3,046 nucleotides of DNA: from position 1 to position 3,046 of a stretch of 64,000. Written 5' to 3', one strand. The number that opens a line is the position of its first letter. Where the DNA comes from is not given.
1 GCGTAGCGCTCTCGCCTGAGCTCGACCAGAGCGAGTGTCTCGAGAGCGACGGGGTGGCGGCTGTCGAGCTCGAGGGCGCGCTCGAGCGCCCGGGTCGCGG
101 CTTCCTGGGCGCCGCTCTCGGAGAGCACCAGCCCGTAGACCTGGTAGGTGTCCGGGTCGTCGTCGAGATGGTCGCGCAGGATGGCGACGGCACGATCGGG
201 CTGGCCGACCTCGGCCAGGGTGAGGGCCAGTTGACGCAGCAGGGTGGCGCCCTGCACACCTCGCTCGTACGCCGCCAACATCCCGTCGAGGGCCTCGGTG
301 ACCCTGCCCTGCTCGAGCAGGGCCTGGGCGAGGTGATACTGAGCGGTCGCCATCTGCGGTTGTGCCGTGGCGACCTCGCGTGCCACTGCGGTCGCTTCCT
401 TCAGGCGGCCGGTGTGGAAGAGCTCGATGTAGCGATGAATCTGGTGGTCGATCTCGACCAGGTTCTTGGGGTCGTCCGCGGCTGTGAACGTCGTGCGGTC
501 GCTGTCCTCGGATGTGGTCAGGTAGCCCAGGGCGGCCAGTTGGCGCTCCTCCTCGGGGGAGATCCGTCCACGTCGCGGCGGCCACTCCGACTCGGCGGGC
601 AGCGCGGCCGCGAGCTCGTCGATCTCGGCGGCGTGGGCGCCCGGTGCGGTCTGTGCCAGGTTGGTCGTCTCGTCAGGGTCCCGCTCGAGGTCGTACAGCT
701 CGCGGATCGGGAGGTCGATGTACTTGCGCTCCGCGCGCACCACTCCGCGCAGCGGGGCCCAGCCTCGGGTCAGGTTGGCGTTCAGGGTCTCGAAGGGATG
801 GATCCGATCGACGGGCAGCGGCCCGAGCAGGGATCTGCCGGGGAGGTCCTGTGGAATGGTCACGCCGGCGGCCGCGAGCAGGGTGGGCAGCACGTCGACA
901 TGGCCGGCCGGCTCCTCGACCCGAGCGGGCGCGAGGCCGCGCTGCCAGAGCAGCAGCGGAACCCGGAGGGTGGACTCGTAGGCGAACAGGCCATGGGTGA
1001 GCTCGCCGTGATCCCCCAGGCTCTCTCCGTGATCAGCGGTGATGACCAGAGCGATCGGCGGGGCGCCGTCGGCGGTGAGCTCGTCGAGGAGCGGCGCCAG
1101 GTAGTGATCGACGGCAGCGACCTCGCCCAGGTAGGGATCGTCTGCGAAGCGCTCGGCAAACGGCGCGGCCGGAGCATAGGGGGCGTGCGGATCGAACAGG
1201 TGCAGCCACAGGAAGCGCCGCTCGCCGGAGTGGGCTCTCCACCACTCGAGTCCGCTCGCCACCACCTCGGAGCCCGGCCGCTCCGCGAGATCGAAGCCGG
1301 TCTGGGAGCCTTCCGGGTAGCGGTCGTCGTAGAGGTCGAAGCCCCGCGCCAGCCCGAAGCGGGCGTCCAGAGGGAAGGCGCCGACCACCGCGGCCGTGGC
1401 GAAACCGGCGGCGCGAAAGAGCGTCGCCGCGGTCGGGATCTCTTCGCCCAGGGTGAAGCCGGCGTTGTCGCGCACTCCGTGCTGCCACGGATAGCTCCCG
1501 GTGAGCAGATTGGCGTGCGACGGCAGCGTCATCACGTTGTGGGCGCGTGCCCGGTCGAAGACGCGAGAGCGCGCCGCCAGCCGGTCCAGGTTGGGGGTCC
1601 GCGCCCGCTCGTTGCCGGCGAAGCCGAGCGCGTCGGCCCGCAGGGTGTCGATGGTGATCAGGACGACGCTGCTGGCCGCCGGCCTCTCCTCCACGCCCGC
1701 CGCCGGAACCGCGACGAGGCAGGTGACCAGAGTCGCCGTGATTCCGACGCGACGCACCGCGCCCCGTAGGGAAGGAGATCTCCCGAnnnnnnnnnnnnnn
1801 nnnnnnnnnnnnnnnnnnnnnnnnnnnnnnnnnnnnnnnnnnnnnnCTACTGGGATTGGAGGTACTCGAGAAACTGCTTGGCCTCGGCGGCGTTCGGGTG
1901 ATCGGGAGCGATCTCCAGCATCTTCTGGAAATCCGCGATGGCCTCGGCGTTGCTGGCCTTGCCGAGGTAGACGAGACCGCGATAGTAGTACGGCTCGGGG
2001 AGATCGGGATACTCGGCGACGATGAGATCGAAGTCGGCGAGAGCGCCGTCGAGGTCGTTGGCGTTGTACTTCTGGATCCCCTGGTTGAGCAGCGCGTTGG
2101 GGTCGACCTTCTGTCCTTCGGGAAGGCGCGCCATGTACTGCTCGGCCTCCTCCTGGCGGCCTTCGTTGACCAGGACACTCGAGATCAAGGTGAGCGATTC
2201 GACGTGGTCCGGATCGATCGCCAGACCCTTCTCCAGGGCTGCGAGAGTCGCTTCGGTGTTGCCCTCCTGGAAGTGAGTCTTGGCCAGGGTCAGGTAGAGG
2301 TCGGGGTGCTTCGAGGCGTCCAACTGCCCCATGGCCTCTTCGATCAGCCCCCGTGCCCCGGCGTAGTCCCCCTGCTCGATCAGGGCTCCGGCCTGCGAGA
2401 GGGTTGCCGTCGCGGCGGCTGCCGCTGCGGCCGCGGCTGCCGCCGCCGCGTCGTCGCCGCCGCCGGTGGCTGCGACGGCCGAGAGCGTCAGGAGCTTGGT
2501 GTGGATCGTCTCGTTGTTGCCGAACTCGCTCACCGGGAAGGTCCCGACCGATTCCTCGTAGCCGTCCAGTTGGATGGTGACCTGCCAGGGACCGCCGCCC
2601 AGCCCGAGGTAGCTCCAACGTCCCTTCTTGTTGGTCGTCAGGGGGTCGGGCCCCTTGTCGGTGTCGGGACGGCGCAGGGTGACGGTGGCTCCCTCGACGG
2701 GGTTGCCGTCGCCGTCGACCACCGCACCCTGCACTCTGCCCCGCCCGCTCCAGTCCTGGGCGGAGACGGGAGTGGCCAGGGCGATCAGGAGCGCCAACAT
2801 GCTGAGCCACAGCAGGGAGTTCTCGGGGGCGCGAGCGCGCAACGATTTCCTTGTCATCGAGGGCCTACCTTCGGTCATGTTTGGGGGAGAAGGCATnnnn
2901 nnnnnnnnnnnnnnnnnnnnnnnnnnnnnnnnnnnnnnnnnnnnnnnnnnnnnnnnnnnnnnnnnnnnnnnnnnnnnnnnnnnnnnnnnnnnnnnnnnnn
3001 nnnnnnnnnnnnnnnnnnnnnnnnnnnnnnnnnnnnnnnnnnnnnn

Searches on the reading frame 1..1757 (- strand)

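Call 3: search_protein_families(library=pfam, proteins=[window:1-1757:-], max_evalue=0.01)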
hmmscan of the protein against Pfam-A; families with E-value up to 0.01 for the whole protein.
window:1-1757:- (585 aa): 17 families
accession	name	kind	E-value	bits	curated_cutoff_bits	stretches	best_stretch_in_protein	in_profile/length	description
PF00884.28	Sulfatase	-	7.3e-35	121.2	25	1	31-299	3-301/301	Sulfatase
PF01663.27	Phosphodiest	-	3e-11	44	23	1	31-99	1-66/342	Type I phosphodiesterase / nucleotide pyrophosphatase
PF16347.10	SGSH_C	-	4.5e-08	33.8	29.3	1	257-311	9-65/154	N-sulphoglucosamine sulphohydrolase, C-terminal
PF13428.12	TPR_14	-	4.8e-08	33.4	23.5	1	506-541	3-38/44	Tetratricopeptide repeat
PF14559.12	TPR_19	-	1.1e-07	32.5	25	1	448-491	3-46/68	Tetratricopeptide repeat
PF12895.13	ANAPC3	-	8.9e-07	29.5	27.2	1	446-491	33-77/82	Anaphase-promoting complex, cyclosome, subunit 3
PF07719.23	TPR_2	-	4.7e-06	26.8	27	0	470-491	1-22/34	Tetratricopeptide repeat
PF13432.12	TPR_16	-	1.1e-05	26.3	32.7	1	449-498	10-59/65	Tetratricopeptide repeat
PF13424.12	TPR_12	-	2e-05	25.1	30.1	1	469-532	2-73/77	Tetratricopeptide repeat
PF13431.12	TPR_17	-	4.7e-05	23.8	24.4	0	558-583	2-27/34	Tetratricopeptide repeat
PF13181.12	TPR_8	-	5.2e-05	23.5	25.7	0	536-567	2-33/34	Tetratricopeptide repeat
PF20308.4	TPR-S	-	0.0012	19.9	27.6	0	502-563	16-80/102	Tetratricopeptide Repeats-Sensor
PF13414.12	TPR_11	-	0.0016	18.5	26.8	0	542-576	1-35/42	TPR repeat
PF24575.1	TPR_Slam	-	0.0026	18.6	35.2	0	448-490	59-101/104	Surface lipoprotein assembly modifier, N-terminal TPR repeats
PF13429.12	TPR_15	-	0.0033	17.3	26.2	0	449-563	159-276/280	Tetratricopeptide repeat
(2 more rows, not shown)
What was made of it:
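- On S1 formylglycine-dependent sulfatases: PF00884 at E=5e-45 and SGSH_C at E=1e-10 (call 3).
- Checked: Pfam finds PF00884 Sulfatase (E=5e-45 for A, 7e-35 for B) plus many TPR families (call 3).
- PF00884 matches at E=5e-45 together with SGSH_C (call 3).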

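Call 4: search_protein_families(library=ncbifam, proteins=[window:1-1757:-], max_evalue=0.01)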
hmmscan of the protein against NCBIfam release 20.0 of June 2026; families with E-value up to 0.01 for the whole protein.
window:1-1757:- (585 aa): 25 families
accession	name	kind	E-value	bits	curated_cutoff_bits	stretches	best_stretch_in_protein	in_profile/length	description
NF010322.0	PRK13759.1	equivalog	3e-35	121.6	481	2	207-371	268-440/486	arylsulfatase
TIGR03417.1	chol_sulfatase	equivalog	3.8e-33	115.1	433.45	2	205-384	251-434/500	choline-sulfatase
NF045661.1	HdlasePehA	equivalog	9.9e-24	83.8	900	2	209-312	284-390/506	phosphoric/sulfuric ester hydrolase PehA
NF052527.1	Mn_arylsulf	exception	1.3e-12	47.5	850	2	30-131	3-107/479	manganese-dependent arylsulfatase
TIGR02917.1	PEP_TPR_lipo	equivalog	5.8e-11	41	312.2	1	446-583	373-513/899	XrtA/PEP-CTERM system TPR-repeat protein PrsT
NF051873.1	AlkPhosPhoY32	equivalog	8.3e-10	37.8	1000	2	259-309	487-537/539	alkaline phosphatase PhoY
NF038075.1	fam_STM4013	hypoth_equivalog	1e-09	38.2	250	1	29-95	8-72/261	STM4013/SEN3800 family hydrolase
NF040959.1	MamA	equivalog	6.6e-09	35.5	200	1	447-583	48-187/204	magnetosome protein MamA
NF033463.1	polymyxin_MCR5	exception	2e-06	26.7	1250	1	212-273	428-492/547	MCR-5 family phosphoethanolamine--lipid A transferase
TIGR02521.1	type_IV_pilW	equivalog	0.00013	21.6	154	0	525-584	125-184/234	type IV pilus biogenesis/stability protein PilW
NF028537.1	P_eth_NH2_trans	domain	0.00014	20.5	500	1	213-273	417-481/527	phosphoethanolamine--lipid A transferase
NF000465.1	polymyxin_MCR1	exception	0.00029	19.9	1100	0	215-300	437-529/541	MCR-1 family phosphoethanolamine--lipid A transferase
NF052415.1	T3SS_chap_SctY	equivalog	0.0003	21.3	70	0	502-563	38-105/106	type III secretion apparatus assembly chaperone SctY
NF003897.0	PRK05434.1-5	equivalog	0.00044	18.8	862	1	236-311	438-511/514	2,3-bisphosphoglycerate-independent phosphoglycerate mutase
NF008593.0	PRK11560.1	equivalog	0.00053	18.4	493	0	212-272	437-496/563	kdo(2)-lipid A phosphoethanolamine 7''-transferase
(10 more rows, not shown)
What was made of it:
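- On Phosphoethanolamine transferases (EptA/MCR): About 16-27 bits against cut-offs of 500-1250 (call 4).
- Closest known: Periplasmic enzyme + C-terminal TPR fusions such as BepA. Same: A weak NCBIfam BepA TPR hit was seen for copy B (call 4).
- TPR domains in periplasmic proteins commonly dock onto envelope machines, for example BepA and LapB; this rests on general knowledge, reflected in the NCBIfam TPR hits of call 4. All PEtN-transferase NCBIfam models score far below their cut-offs, about 20 bits against 500 or more (call 4).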

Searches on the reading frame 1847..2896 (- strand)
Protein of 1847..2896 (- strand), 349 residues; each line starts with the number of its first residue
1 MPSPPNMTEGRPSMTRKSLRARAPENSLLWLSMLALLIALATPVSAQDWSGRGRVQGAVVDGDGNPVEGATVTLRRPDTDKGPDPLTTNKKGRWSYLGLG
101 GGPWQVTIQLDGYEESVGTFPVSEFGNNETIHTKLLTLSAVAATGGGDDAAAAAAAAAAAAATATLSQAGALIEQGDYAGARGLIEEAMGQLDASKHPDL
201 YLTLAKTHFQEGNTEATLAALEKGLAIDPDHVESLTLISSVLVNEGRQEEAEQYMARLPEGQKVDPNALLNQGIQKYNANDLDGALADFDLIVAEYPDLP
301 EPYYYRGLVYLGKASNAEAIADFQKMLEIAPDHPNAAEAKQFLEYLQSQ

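Call 15: search_protein_families(library=pfam, proteins=[window:1847-2896:-], max_evalue=0.001)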
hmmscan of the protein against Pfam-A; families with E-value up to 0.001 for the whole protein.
window:1847-2896:- (349 aa): 16 families
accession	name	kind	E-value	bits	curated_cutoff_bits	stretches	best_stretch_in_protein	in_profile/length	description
PF07719.23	TPR_2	-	3.3e-14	52.2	27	1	300-333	1-34/34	Tetratricopeptide repeat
PF13181.12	TPR_8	-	5.6e-12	45.2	25.7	0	199-231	2-34/34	Tetratricopeptide repeat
PF14559.12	TPR_19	-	1.1e-11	45.3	25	2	209-267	2-60/68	Tetratricopeptide repeat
PF13620.12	CarboxypepD_reg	-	1.1e-11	45.3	32.3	1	55-124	2-71/82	Carboxypeptidase regulatory-like domain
PF13432.12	TPR_16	-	4.5e-11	43.4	32.7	0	271-334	2-65/65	Tetratricopeptide repeat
PF13371.12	TPR_9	-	1.9e-10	41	35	1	278-343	7-72/73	Tetratricopeptide repeat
PF00515.34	TPR_1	-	8.1e-10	38.5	27.8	1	302-333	3-34/34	Tetratricopeptide repeat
PF13428.12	TPR_14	-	6.9e-08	32.9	23.5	0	198-234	1-37/44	Tetratricopeptide repeat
PF13431.12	TPR_17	-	3.3e-07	30.5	24.4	0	221-253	2-34/34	Tetratricopeptide repeat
PF13424.12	TPR_12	-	7.7e-06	26.5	30.1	0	162-228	3-75/77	Tetratricopeptide repeat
PF13414.12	TPR_11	-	3.4e-05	23.9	26.8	0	207-233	3-29/42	TPR repeat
PF13429.12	TPR_15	-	6.5e-05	22.9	26.2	1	171-262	119-210/280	Tetratricopeptide repeat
PF23914.1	TPR_CcmH_CycH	-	0.00021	21.6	42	1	202-294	54-149/158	Cytochrome c-type biogenesis protein H TPR domain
PF13374.12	TPR_10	-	0.00023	21.5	27.5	0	169-189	9-29/42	Tetratricopeptide repeat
PF12895.13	ANAPC3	-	0.00042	21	27.2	0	175-255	2-79/82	Anaphase-promoting complex, cyclosome, subunit 3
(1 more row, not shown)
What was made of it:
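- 1847..2896 (-): CarboxypepD_reg + TPR protein, 89 nt upstream of gene B on the same strand; probable operon partner. Pfam (call 15).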

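Call 17: search_protein_families(library=ncbifam, proteins=[window:1847-2896:-], max_evalue=0.001)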
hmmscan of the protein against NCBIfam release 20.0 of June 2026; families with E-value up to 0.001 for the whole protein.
window:1847-2896:- (349 aa): 13 families
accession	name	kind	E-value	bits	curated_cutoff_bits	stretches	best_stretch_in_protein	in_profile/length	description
TIGR02917.1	PEP_TPR_lipo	equivalog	2.2e-15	55.6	312.2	1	132-337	124-332/899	XrtA/PEP-CTERM system TPR-repeat protein PrsT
NF040959.1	MamA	equivalog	1.1e-09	38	200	1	192-335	31-174/204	magnetosome protein MamA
TIGR02552.1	LcrH_SycD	equivalog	8.7e-08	32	104.8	1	245-341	31-127/136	SycD/LcrH family type III secretion system chaperone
TIGR02521.1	type_IV_pilW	equivalog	1.4e-07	31.3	154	1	190-345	23-180/234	type IV pilus biogenesis/stability protein PilW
TIGR02795.1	tol_pal_ybgF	equivalog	6.5e-07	30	90.1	1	268-339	4-78/119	tol-pal system protein YbgF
NF008520.0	PRK11447.1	equivalog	1.1e-05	23.4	858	1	163-273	574-678/1157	cellulose synthase complex outer membrane protein BcsC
NF033758.1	gliding_GltE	equivalog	2.4e-05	23.5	225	1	191-327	216-352/411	adventurous gliding motility TPR repeat lipoprotein GltE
NF033762.1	social_mot_Tgl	equivalog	5.6e-05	22.6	225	0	270-337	35-103/252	social motility TPR repeat lipoprotein Tgl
NF033920.0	C39_PA2778_fam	equivalog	0.00029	20.3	150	0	156-256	150-248/255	PA2778 family cysteine peptidase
NF008757.0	PRK11788.1-5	equivalog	0.00033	19.9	363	0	198-261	180-243/388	lipopolysaccharide assembly protein LapB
NF047507.1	TPR_BatC_Lepto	exception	0.00045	19.7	175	0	263-347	55-140/214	TPR repeat-containing protein BatC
TIGR03302.1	OM_YfiO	subfamily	0.00051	19.6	81.4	0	260-348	64-163/239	outer membrane protein assembly factor BamD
TIGR00990.1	3a0801s09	subfamily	0.00057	18.6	757.25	0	278-332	377-431/615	mitochondrial import receptor subunit TOM70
